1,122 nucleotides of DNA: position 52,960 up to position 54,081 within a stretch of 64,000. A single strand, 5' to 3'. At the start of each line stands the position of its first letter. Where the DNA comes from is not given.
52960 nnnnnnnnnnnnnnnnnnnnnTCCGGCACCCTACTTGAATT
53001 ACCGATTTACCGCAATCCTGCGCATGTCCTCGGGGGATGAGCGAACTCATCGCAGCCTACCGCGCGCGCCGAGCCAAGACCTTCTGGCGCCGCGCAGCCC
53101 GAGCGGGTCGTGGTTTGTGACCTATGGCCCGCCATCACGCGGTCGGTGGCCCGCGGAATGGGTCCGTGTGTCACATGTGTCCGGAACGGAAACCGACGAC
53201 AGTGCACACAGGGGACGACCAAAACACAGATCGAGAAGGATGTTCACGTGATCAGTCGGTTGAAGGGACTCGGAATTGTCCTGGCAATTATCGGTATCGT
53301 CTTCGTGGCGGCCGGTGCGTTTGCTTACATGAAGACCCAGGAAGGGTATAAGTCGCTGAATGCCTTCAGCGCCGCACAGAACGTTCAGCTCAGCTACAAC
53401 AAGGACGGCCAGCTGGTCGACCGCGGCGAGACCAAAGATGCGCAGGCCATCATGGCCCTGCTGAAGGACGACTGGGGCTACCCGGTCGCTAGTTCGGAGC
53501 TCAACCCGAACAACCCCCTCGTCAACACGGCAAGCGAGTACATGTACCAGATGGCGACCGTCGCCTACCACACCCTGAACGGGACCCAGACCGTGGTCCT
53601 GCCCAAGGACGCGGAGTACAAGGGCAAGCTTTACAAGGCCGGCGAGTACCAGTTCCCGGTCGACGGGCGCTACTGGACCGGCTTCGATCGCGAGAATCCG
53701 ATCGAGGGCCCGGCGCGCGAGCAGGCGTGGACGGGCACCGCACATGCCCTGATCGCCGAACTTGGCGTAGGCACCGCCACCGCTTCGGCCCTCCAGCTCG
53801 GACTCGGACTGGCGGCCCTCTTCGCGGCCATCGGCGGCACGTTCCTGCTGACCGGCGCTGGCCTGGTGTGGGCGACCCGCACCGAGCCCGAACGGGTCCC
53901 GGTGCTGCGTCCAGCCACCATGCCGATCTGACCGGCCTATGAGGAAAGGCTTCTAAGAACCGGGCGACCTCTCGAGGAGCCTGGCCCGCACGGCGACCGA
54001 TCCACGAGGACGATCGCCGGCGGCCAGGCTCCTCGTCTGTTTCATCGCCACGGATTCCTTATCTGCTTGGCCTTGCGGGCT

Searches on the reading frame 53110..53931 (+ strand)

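Call 3: search_protein_families(library=pfam, proteins=[window:53110-53931:+], max_evalue=0.1)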
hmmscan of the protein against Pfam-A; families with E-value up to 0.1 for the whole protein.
window:53110-53931:+ (273 aa): 1 family
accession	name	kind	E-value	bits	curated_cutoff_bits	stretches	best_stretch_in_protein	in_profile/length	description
PF14991.11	MLANA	-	0.014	16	27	1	52-106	26-78/117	Protein melan-A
